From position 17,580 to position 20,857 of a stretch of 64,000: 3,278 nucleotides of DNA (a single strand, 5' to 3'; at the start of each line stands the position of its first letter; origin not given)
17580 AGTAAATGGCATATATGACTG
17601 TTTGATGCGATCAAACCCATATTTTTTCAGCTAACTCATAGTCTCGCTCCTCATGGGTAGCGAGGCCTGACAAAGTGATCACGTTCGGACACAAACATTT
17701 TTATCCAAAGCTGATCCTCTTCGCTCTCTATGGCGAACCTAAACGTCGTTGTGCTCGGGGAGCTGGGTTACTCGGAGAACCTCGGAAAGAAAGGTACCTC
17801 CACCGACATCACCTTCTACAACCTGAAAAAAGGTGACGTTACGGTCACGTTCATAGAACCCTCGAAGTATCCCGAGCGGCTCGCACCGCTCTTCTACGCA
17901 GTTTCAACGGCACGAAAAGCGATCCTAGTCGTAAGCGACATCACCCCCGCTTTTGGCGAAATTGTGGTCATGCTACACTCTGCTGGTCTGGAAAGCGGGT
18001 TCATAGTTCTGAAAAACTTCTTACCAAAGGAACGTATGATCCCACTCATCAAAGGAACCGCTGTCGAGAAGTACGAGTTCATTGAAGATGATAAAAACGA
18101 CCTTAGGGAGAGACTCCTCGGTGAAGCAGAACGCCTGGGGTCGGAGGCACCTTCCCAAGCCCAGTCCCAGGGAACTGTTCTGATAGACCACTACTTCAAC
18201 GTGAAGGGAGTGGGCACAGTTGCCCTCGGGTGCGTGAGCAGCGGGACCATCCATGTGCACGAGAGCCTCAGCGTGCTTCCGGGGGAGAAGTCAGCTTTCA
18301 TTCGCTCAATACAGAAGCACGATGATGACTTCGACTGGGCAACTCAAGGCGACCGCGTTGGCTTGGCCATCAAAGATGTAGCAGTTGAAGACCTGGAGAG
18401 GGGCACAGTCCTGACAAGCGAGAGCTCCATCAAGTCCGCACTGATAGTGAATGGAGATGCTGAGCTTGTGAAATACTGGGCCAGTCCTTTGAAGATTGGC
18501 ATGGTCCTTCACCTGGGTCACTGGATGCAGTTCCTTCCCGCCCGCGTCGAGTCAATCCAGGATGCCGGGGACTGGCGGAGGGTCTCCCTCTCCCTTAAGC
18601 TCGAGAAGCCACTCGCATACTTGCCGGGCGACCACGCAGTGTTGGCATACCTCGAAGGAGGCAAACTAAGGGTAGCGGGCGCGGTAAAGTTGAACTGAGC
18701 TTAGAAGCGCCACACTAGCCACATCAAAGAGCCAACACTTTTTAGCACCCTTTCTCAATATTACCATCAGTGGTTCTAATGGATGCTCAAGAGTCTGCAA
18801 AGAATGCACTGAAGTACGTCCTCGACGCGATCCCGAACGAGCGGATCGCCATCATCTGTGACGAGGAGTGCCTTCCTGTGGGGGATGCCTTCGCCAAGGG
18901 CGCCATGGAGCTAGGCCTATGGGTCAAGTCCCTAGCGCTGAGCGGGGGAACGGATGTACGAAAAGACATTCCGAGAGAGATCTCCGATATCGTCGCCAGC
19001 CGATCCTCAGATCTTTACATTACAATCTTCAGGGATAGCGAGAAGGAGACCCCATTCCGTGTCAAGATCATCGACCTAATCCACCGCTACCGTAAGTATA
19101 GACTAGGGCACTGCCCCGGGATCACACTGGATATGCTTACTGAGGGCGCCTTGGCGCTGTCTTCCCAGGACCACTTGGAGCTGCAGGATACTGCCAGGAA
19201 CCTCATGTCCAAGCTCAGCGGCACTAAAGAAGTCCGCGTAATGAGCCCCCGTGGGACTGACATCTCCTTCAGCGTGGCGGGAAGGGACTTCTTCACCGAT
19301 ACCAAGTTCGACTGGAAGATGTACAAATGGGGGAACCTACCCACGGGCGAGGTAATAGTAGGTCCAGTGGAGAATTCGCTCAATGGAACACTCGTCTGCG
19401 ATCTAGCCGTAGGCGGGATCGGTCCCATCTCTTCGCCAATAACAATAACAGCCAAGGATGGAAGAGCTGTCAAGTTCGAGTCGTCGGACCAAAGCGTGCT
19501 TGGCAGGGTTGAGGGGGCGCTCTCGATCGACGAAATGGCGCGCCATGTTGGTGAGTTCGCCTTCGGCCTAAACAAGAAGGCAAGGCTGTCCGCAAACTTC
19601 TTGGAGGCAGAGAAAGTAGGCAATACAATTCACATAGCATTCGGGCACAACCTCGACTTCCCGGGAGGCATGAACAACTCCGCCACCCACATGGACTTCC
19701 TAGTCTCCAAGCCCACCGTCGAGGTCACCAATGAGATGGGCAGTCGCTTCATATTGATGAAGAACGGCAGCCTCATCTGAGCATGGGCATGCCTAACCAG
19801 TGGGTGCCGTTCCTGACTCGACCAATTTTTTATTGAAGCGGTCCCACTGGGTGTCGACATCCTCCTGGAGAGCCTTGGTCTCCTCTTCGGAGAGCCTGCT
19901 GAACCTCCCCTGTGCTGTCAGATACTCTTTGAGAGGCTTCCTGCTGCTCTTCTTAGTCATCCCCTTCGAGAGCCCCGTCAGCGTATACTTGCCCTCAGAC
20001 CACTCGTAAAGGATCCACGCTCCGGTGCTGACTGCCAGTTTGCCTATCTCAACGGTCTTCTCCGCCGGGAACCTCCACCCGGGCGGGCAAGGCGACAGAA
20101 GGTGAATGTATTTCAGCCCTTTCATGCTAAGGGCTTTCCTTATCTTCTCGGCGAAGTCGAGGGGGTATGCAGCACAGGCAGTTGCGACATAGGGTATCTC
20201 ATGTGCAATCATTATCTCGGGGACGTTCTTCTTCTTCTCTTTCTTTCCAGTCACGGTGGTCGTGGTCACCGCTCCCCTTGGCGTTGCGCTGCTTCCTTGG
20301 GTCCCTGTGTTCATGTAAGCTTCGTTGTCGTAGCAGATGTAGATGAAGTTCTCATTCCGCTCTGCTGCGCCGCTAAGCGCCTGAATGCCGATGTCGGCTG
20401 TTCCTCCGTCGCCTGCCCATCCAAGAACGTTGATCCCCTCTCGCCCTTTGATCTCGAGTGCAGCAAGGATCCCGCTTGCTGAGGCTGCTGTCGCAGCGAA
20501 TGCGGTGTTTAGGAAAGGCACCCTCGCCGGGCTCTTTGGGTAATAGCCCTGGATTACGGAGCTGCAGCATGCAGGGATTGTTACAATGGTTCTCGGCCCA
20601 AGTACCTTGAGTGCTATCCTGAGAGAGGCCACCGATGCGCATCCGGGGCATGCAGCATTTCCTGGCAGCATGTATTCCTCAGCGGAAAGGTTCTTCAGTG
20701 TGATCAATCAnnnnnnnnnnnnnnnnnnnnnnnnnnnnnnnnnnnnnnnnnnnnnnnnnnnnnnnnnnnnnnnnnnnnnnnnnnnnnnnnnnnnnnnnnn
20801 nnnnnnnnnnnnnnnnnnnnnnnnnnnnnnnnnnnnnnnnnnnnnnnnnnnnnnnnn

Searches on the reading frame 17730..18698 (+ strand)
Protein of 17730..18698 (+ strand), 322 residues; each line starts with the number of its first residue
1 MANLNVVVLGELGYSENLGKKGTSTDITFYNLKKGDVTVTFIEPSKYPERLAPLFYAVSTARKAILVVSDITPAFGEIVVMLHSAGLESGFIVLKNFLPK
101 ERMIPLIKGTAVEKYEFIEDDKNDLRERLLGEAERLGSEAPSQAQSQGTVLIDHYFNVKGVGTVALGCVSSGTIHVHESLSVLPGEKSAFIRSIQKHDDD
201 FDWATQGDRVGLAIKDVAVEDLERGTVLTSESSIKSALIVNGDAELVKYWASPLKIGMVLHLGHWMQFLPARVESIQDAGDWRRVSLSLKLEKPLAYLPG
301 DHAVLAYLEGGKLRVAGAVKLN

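Call 39: search_protein_families(library=pfam, proteins=[window:17730-18698:+], max_evalue=0.001)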
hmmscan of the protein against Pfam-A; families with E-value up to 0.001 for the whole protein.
window:17730-18698:+ (322 aa): 1 family
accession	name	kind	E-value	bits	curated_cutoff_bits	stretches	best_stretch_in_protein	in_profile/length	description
PF03144.31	GTP_EFTU_D2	-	1.6e-10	41.7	30.3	1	162-229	1-73/73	Elongation factor Tu domain 2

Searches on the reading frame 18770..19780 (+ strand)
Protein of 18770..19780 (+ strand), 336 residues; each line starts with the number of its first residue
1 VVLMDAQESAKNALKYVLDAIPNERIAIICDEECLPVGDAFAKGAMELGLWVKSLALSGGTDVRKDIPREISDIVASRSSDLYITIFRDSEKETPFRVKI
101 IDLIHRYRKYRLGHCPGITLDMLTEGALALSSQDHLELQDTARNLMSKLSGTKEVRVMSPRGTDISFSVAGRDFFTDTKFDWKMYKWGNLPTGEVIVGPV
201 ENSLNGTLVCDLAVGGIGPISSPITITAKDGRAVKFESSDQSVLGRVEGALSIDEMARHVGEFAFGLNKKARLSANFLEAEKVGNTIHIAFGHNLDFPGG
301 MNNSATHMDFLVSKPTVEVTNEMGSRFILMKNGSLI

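Call 39: search_protein_families(library=pfam, proteins=[window:18770-19780:+], max_evalue=0.001)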
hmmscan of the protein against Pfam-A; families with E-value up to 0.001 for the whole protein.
window:18770-19780:+ (336 aa): 1 family
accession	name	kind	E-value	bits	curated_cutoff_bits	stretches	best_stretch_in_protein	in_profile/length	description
PF02073.20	Peptidase_M29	-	7.1e-20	71.6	27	1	141-334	191-405/406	Thermophilic metalloprotease (M29)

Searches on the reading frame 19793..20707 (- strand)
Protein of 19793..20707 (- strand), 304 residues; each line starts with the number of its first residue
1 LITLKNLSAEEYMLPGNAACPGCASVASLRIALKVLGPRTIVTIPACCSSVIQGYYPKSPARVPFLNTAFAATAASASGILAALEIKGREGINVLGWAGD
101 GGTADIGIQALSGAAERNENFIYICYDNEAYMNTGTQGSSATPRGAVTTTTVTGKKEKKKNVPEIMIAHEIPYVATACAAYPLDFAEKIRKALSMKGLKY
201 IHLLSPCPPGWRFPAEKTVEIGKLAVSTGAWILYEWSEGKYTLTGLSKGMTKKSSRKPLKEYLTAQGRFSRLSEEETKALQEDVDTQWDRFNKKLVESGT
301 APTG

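Call 39: search_protein_families(library=pfam, proteins=[window:19793-20707:-], max_evalue=0.001)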
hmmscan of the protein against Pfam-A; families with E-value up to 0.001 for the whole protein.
window:19793-20707:- (304 aa): 1 family
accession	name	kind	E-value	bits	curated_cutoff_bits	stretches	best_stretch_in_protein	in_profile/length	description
PF02775.26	TPP_enzyme_C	-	1.4e-18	67.5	21.9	1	66-202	22-150/151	Thiamine pyrophosphate enzyme, C-terminal TPP binding domain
